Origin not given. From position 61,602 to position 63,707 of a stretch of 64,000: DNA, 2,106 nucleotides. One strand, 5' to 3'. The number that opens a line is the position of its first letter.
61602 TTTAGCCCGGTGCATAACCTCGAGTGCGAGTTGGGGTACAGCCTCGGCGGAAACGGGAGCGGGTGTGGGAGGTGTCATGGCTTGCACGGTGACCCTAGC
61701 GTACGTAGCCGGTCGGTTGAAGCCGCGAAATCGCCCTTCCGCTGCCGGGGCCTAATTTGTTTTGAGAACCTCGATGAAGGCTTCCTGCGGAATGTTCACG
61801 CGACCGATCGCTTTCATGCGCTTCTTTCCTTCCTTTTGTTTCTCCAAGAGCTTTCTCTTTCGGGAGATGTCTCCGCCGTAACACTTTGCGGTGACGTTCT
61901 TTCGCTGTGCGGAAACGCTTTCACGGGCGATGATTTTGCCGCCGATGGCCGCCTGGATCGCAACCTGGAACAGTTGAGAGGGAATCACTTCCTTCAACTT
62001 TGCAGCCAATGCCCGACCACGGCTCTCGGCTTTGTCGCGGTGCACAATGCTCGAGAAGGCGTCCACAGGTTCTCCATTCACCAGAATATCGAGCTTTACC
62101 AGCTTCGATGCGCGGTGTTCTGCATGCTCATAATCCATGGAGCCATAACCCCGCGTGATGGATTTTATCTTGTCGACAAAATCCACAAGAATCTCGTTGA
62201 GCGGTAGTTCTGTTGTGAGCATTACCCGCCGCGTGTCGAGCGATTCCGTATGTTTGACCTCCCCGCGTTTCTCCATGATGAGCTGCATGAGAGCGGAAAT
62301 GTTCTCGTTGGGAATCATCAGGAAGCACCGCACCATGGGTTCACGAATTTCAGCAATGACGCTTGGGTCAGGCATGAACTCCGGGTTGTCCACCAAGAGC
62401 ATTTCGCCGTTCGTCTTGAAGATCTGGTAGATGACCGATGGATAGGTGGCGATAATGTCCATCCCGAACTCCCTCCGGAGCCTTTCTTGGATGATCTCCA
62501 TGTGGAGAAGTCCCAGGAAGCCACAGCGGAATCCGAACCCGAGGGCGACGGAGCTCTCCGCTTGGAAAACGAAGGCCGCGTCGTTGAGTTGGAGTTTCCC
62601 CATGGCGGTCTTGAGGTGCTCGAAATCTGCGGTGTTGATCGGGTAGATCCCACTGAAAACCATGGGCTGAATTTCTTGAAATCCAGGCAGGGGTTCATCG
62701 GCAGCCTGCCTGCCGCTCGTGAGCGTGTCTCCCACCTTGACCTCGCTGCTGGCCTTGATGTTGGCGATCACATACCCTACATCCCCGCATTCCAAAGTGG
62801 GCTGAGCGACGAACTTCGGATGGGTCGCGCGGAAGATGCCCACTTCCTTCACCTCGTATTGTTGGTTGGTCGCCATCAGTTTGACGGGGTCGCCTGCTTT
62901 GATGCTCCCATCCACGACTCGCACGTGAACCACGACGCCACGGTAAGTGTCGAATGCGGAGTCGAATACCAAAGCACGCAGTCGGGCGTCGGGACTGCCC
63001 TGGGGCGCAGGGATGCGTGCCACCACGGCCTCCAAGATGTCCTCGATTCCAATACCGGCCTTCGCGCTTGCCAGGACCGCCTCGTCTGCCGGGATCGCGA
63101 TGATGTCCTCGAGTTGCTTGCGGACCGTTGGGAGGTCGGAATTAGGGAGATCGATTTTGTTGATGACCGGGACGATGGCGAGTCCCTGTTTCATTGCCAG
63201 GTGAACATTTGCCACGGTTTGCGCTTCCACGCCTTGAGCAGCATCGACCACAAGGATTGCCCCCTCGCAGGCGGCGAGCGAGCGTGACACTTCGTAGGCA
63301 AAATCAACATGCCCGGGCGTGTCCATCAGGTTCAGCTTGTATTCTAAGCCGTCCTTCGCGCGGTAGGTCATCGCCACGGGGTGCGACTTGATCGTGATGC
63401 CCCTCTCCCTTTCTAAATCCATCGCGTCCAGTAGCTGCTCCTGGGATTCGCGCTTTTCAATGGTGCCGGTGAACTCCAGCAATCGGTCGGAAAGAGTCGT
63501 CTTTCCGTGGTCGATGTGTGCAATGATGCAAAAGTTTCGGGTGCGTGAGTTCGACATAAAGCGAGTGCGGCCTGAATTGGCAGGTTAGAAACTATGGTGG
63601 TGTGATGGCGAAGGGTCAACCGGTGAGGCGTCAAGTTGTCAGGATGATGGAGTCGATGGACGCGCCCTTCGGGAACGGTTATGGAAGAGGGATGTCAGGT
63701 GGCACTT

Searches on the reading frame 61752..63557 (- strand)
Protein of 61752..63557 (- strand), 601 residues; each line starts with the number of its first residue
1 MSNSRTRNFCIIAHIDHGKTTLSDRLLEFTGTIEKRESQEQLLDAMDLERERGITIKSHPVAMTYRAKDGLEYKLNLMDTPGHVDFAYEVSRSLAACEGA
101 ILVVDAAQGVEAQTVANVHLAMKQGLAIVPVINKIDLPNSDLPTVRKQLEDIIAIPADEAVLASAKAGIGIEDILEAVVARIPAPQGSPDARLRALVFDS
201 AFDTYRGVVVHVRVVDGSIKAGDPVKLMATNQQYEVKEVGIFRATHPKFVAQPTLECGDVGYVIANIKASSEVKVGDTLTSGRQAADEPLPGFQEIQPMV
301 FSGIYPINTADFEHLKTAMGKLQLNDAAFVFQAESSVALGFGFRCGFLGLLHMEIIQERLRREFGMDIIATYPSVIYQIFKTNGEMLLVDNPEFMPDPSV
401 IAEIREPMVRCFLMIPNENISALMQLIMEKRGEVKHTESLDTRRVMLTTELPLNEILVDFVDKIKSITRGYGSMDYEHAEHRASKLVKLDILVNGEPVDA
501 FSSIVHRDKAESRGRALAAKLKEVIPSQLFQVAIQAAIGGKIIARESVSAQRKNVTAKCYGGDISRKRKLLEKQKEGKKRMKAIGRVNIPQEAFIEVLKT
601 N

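Call 90: search_protein_families(library=pfam, proteins=[window:61752-63557:-], max_evalue=0.00001)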
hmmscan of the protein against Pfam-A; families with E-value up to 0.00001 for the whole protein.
window:61752-63557:- (601 aa): 5 families
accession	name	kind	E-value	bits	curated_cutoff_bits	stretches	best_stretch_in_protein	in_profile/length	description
PF00009.33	GTP_EFTU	-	6.9e-55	186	26.5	1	5-183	2-187/188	Elongation factor Tu GTP binding domain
PF06421.17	LepA_C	-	1.4e-50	170.3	29.7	1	493-599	1-107/107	GTP-binding protein LepA C-terminus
PF00679.30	EFG_C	-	1.6e-18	67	27.9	1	404-490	2-87/89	Elongation factor G C-terminus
PF03144.31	GTP_EFTU_D2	-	2.8e-12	47.3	30.3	1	207-280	1-73/73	Elongation factor Tu domain 2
PF22042.2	EF-G_D2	-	3.3e-06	27.6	27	0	193-281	2-83/84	Elongation factor G domain 2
